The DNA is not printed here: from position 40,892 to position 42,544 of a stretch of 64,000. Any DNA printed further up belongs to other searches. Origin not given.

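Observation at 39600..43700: Lower-GC island: 7-Cys small secreted protein + secreted C39-like Cys-peptidase + two membrane-anchored unknowns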

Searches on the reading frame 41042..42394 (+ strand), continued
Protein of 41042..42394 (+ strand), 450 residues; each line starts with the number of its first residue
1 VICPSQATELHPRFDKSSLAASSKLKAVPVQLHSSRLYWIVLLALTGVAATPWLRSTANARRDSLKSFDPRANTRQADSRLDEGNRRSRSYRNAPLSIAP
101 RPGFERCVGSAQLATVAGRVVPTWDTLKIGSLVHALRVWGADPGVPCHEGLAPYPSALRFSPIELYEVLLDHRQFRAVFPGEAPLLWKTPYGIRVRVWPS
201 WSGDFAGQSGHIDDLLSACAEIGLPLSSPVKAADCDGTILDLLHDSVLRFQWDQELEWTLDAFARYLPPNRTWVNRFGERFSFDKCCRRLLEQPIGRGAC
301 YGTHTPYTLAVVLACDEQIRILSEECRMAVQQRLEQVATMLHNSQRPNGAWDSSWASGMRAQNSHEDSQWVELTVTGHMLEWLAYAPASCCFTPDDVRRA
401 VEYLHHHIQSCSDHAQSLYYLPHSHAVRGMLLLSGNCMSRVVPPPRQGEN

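Call 52: list_cluster_members(proteins=[L001:11299-12435:+, L020:9266-10411:+, L012:9266-10411:+, L004:2382-3404:+, L003:1353-2624:+, L011:7741-8841:+, L018:4564-5772:+, L060:11608-12687:+, L064:1616-2743:+, L025:9570-10724:+])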
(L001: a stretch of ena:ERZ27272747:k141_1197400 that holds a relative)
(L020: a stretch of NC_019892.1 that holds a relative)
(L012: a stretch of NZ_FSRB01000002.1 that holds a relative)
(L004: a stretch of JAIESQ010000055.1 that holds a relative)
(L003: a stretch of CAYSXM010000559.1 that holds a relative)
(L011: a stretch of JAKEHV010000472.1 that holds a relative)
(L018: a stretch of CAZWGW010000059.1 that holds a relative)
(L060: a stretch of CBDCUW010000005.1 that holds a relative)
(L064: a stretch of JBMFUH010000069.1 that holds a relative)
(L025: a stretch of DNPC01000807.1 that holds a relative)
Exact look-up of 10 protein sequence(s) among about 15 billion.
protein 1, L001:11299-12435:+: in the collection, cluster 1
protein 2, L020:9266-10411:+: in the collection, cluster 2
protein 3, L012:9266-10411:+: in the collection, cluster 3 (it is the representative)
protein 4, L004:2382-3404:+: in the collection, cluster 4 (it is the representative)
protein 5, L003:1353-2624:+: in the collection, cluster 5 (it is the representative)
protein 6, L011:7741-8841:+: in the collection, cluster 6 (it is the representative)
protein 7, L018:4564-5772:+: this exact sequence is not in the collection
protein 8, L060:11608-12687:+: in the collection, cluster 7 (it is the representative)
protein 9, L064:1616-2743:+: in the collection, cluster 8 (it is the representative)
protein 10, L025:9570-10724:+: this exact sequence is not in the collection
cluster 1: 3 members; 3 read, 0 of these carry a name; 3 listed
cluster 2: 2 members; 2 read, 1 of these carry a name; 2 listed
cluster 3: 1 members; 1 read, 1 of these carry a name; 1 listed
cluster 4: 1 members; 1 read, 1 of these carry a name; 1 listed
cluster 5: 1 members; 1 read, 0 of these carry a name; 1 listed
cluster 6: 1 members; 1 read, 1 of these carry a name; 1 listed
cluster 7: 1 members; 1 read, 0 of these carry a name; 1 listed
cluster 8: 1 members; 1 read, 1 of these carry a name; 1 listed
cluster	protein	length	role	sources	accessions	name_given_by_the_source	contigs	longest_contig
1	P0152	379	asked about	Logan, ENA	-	-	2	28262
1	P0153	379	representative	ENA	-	-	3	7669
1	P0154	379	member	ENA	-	-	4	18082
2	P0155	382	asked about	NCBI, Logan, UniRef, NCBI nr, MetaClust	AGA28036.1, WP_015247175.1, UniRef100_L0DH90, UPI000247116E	hypothetical protein [Singulisphaera acidiphila] | Uncharacterized protein n=1 Tax=Singulisphaera acidiphila (strain ATCC BAA-1392 / DSM ... | status=active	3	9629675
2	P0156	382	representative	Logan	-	-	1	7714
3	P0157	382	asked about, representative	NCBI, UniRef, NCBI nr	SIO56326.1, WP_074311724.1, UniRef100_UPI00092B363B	hypothetical protein SAMN05444166_5219 [Singulisphaera sp. GP187] | hypothetical protein n=1 Tax=Singulisphaera sp. GP187 TaxID=1882752 RepID=UPI00092B363B | hypothetical protein [Singulisphaera sp. GP187]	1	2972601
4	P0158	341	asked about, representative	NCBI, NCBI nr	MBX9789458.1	MAG: hypothetical protein K2Y37_11130 [Pirellulales bacterium] | hypothetical protein [Pirellulales bacterium]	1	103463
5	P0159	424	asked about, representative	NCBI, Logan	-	-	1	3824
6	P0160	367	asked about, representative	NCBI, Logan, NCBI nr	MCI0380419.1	MAG: hypothetical protein L0215_22775 [Gemmataceae bacterium] | hypothetical protein [Gemmataceae bacterium]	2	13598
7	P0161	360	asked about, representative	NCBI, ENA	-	-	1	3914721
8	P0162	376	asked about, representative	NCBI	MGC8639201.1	MAG: hypothetical protein ACP5XB_04905 [Isosphaeraceae bacterium]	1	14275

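Call 74: search_protein_families(library=pfam, proteins=[L004:3430-4545:+, L011:8925-9899:+, L011:3695-4924:+, L012:10577-13030:+, L018:9-593:+, L025:12321-14306:+, L025:7152-7790:+, L060:6439-7902:+, L060:12834-14009:+, L064:6447-7637:+], max_evalue=0.001)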
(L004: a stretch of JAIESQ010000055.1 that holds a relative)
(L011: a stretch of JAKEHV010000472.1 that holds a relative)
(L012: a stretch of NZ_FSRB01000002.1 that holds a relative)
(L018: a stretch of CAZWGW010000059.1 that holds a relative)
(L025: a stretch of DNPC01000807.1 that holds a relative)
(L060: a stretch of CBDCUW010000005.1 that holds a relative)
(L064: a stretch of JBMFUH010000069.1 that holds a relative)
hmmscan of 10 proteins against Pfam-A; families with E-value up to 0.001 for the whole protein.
L004:3430-4545:+ (371 aa): 2 families
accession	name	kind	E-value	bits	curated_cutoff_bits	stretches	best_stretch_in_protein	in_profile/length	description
PF07596.16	SBP_bac_10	-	1.4e-39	137.2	23.3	1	33-351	1-266/268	Protein of unknown function (DUF1559)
PF07963.17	N_methyl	-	0.00058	19.8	21.2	1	4-29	2-27/27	Prokaryotic N-terminal methylation motif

L011:8925-9899:+ (324 aa): 2 families
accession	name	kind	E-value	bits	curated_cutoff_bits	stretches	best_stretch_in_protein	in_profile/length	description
PF07596.16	SBP_bac_10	-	3.8e-40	139.1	23.3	1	38-304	1-267/268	Protein of unknown function (DUF1559)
PF07963.17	N_methyl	-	1.5e-06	27.9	21.2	1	12-34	5-27/27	Prokaryotic N-terminal methylation motif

L011:3695-4924:+ (409 aa): 0 families

L012:10577-13030:+ (817 aa): 0 families

L018:9-593:+ (194 aa): 0 families

L025:12321-14306:+ (661 aa): 2 families
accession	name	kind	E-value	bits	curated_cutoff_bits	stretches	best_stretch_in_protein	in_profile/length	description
PF13231.12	PMT_2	-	1e-10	42.5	26.1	1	139-248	24-132/160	Dolichyl-phosphate-mannose-protein mannosyltransferase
PF03901.23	Glyco_transf_22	-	0.00057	19.6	23.8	1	374-487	257-366/414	Alg9-like mannosyltransferase family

L025:7152-7790:+ (212 aa): 0 families

L060:6439-7902:+ (487 aa): 1 family
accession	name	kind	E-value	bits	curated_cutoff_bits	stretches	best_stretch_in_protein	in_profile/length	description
PF13231.12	PMT_2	-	7.2e-07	30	26.1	1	63-228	3-154/160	Dolichyl-phosphate-mannose-protein mannosyltransferase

L060:12834-14009:+ (391 aa): 2 families
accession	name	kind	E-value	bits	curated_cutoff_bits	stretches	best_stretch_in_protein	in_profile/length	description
PF03062.24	MBOAT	-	3.3e-30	106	27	1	109-360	59-335/337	MBOAT, membrane-bound O-acyltransferase family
PF13813.11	MBOAT_2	-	0.00075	20.2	25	0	253-309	7-68/85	Membrane bound O-acyl transferase family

L064:6447-7637:+ (396 aa): 4 families
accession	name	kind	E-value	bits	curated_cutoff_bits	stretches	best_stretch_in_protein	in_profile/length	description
PF08241.18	Methyltransf_11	-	4.8e-14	53.2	21.2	1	233-321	1-89/95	Methyltransferase domain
PF13649.12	Methyltransf_25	-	8.2e-13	49.3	27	1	233-320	2-94/97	Methyltransferase domain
PF08242.18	Methyltransf_12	-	1.6e-06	29.2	30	1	233-317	1-90/98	Methyltransferase domain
PF13489.12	Methyltransf_23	-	9.9e-06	25.8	27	1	218-314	9-103/164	Methyltransferase domain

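Call 77: search_solved_structures(query=A6, max_evalue=10)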
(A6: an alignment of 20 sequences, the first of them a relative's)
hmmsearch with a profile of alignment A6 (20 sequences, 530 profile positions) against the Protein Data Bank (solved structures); distinct sequences matched with E-value up to 10: 1.
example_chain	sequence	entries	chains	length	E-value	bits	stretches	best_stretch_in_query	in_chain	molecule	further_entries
6ndi_A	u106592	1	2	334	1.1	11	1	370-438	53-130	Transcriptional regulator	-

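Call 78: search_protein_families(library=pfam, alignment_id=A6, max_evalue=5)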
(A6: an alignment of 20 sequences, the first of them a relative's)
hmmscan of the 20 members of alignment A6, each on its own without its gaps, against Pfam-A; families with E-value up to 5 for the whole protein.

A. member 1, L068:1642-3306:+ (555 aa): 1 family
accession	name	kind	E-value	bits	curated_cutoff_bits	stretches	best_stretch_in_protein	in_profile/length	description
PF02216.22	B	-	0.029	14.8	27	1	518-537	21-40/53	B domain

B. families by the number of members that match (of 20 scanned): 8 families
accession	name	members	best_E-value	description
PF14256.11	YwiC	1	0.023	YwiC-like protein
PF02216.22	B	1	0.029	B domain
PF05114.20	MbnB_TglH_ChrH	1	0.07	RiPP precursor modification enzyme MbnB/TglH/ChrH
PF13194.11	DUF4010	1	0.66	Domain of unknown function (DUF4010)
PF12263.13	DUF3611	1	1.7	Protein of unknown function (DUF3611)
PF04123.18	DUF373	1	2.5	Domain of unknown function (DUF373)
PF14362.11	DUF4407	1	3.6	Domain of unknown function (DUF4407)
PF11118.13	DUF2627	1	4.4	Protein of unknown function (DUF2627)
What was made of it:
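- Tried and rejected: It has no Pfam or PDB sequence match (calls 77, 78).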

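Call 88: find_related_loci(query=A1, collection=metagenome_contigs, flank=6000)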
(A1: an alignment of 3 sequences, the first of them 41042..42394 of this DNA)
Query A1 (450 aa) in metagenome_contigs; peptide patterns used: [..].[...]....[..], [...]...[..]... (x = any residue, [..] = any of these).
340 stretches matched a pattern; 202 encode a relative of the query (tblastn E <= 1e-3); the best 80 are kept; 80 distinct loci.
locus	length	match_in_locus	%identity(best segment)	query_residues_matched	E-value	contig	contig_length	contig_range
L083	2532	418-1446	34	92-436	7e-56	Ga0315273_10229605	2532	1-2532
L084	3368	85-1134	32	84-439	2e-51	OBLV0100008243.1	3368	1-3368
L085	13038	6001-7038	34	79-432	2e-51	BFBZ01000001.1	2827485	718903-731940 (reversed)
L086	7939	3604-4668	33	90-444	3e-51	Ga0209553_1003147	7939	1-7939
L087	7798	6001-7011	34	92-432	2e-48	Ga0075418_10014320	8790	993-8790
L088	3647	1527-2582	32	95-435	1e-47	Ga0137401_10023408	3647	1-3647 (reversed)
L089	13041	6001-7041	33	84-425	2e-47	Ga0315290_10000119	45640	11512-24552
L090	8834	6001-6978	35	106-444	7e-47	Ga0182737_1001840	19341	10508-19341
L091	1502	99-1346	30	34-436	6e-49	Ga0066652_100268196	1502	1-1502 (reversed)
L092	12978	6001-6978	35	106-444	8e-47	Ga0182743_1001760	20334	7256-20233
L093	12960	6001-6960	34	106-432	2e-45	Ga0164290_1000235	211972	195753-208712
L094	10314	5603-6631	33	92-444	4e-45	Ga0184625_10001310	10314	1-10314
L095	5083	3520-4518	32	92-432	7e-45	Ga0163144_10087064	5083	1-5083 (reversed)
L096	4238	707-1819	32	73-436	9e-45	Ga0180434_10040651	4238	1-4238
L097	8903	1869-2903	32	81-432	2e-44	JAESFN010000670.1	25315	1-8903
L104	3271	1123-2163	31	92-444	4e-42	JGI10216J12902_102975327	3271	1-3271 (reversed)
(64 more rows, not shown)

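Call 98: fold_search(model_id=the predicted structure, library=pdb)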
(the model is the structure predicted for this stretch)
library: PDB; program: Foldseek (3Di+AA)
matches with E <= 10: 201; with E <= 0.001: 0
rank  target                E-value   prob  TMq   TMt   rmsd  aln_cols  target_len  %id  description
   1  4xuv_A                5.3e-02  1.00  0.23  0.30   4.7       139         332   15  Crystal structure of a glycoside hydrolase family 105 (GH105) enzyme from Thielavia terrestris (released 2015-02-11)
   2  2bb5_A                1.2e-01  0.90  0.35  0.38   8.7       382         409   12  Structure of Human Transcobalamin in complex with Cobalamin (released 2006-04-04)
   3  8ixt                  1.2e-01  0.82  0.28  0.31  12.7       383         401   11  Rat Transcobalamin in Complex with Glutathionylcobalamin (released 2024-05-22)
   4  8zg0                  1.3e-01  0.94  0.23  0.23   5.7       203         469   15  Drimenyl diphosphate synthase SsDMS_F248A&D303E from Streptomyces showdoensis (Apo) (released 2025-05-21)
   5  7von                  1.5e-01  0.38  0.18  0.08  10.4       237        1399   11  Native alpha-2-macroglobulin monomer (released 2022-11-16)
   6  4xuv_B                1.6e-01  0.99  0.24  0.31   4.5       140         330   16  Crystal structure of a glycoside hydrolase family 105 (GH105) enzyme from Thielavia terrestris (released 2015-02-11)
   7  6tav_D                1.8e-01  0.51  0.19  0.09   9.1       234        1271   14  Crystal structure of endopeptidase-induced alpha2-macroglobulin (released 2021-05-12)
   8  7o7q_A                2.0e-01  0.54  0.20  0.09  10.0       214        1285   15  (h-alpha2M)4 trypsin-activated state (released 2022-04-13)
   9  3qwt_A                2.9e-01  0.93  0.21  0.24   6.7       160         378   13  The crystal structure of a possible member of GH105 family from Salmonella enterica subsp. enterica serovar Paratyphi  (released 2011-06-15)
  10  7o7n_A                3.0e-01  0.63  0.23  0.10   9.2       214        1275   14  (h-alpha2M)4 semiactivated I state (released 2022-04-13)
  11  6tav_B                3.2e-01  0.33  0.28  0.13  15.6       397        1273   12  Crystal structure of endopeptidase-induced alpha2-macroglobulin (released 2021-05-12)
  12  5jpn_B                3.9e-01  0.35  0.22  0.16  12.0       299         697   13  Structure of human complement C4 rebuilt using iMDFF (released 2016-08-10)
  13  7o7p_C                5.6e-01  0.33  0.21  0.09  10.2       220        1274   15  (h-alpha2M)4 activated state (released 2022-04-13)
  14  7o7p_A                5.6e-01  0.33  0.21  0.09  10.2       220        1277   15  (h-alpha2M)4 activated state (released 2022-04-13)
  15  5o32_B                6.2e-01  0.77  0.20  0.11   6.4       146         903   12  The structure of complement complex (released 2017-06-28)
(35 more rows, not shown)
